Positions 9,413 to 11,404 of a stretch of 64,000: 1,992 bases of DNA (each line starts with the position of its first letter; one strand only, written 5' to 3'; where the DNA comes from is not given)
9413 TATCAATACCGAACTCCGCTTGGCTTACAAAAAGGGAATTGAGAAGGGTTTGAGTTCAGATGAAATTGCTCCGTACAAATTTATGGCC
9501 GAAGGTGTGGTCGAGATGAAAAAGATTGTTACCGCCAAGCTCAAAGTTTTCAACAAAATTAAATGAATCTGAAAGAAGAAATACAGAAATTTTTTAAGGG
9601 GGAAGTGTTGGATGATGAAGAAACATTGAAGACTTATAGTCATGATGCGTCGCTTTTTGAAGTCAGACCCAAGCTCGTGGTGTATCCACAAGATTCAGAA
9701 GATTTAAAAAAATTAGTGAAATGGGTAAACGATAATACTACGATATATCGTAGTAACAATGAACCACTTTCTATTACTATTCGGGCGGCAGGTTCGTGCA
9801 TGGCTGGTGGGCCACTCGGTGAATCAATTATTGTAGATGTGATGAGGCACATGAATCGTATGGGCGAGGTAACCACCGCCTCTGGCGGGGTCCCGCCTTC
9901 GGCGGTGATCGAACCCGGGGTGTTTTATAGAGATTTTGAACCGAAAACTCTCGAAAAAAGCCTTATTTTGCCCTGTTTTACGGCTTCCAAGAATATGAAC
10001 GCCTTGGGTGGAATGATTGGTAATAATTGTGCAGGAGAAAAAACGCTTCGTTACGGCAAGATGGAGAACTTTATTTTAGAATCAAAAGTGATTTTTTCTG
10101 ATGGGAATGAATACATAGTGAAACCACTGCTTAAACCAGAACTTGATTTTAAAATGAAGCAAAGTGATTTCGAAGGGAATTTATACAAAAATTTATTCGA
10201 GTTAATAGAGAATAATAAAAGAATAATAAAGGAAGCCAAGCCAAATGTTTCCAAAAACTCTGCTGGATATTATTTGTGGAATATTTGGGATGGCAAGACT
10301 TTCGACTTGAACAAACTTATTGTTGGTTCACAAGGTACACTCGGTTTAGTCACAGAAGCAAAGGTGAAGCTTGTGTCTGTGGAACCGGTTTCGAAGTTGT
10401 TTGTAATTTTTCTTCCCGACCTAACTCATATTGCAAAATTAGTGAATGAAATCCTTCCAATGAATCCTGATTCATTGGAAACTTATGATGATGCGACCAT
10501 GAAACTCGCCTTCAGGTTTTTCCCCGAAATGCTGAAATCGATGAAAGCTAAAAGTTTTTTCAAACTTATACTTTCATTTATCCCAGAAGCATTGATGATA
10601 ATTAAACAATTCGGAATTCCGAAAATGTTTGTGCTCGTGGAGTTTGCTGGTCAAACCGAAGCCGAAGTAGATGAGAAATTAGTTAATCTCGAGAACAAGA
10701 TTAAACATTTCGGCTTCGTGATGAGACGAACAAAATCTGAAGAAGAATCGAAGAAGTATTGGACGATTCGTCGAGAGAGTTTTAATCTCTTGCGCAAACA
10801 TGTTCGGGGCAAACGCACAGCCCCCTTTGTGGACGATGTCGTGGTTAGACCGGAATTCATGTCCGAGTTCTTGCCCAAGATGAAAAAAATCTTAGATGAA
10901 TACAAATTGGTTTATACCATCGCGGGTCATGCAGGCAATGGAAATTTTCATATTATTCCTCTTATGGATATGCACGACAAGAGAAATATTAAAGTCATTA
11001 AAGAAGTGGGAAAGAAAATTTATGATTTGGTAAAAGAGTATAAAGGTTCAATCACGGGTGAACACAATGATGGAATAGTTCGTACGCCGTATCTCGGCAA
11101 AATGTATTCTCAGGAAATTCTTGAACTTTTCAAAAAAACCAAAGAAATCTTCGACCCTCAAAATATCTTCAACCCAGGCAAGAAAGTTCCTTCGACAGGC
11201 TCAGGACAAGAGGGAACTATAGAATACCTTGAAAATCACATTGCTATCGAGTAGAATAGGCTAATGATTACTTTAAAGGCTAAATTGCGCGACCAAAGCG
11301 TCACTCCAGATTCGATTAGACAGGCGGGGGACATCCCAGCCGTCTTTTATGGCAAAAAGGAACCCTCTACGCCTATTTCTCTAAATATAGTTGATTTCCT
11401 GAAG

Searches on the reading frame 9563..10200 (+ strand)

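Call 86: search_solved_structures(query=window:9563-10200:+, max_evalue=0.00001, show_alignments=2)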
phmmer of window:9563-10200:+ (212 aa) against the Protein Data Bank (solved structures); distinct sequences matched with E-value up to 0.00001: 1.
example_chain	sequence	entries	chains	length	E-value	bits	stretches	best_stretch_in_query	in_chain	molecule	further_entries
9qgz_A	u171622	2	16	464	1.2e-07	34.8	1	13-181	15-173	Glycolate oxidase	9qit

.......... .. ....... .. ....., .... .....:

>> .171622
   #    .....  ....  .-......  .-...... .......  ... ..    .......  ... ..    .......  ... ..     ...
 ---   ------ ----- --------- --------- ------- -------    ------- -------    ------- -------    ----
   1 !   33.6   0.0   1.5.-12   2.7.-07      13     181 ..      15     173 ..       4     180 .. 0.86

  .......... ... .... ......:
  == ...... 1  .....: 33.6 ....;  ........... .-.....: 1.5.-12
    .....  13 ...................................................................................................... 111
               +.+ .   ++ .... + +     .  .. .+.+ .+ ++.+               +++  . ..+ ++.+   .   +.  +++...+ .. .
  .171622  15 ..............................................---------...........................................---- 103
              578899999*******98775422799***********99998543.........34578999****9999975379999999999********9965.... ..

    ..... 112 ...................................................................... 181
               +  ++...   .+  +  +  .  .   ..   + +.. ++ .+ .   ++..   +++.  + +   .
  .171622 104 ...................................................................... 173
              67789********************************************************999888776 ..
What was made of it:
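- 9876..9905 (+): Possible sister-type double hairpin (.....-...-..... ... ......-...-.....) inside the FAD-oxidase gene; membership uncertain. Only about 4 aa longer than a PDB homologue at this point (call 86)
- Tried and rejected: The PDB comparison shows only about 4 extra residues there (call 86).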

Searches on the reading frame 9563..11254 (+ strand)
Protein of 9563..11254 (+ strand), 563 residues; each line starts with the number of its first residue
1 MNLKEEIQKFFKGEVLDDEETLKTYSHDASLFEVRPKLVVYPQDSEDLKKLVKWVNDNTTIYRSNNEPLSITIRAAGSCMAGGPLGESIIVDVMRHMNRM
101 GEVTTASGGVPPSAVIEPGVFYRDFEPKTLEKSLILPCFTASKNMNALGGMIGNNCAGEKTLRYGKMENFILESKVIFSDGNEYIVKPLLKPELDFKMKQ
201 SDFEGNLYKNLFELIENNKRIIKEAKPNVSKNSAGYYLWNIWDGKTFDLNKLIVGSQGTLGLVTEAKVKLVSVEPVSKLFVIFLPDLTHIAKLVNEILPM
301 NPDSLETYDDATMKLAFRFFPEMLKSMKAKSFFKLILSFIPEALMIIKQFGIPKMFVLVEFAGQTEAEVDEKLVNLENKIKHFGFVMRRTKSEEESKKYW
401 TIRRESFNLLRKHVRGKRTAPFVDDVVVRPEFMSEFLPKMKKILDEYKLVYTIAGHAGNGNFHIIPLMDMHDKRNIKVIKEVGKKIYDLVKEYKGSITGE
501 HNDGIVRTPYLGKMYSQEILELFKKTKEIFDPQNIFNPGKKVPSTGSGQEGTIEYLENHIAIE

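Call 10: search_protein_families(library=pfam, proteins=[window:9563-11254:+])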
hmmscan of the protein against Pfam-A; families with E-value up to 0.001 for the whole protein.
window:9563-11254:+ (563 aa): 2 families
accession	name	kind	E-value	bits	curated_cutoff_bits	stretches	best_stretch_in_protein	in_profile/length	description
PF02913.24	FAD-oxidase_C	-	2.5e-46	158.8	21.2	1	277-540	5-247/248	FAD linked oxidases, C-terminal domain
PF01565.28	FAD_binding_4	-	1.7e-17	63.8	26.4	1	36-182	1-134/139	FAD binding domain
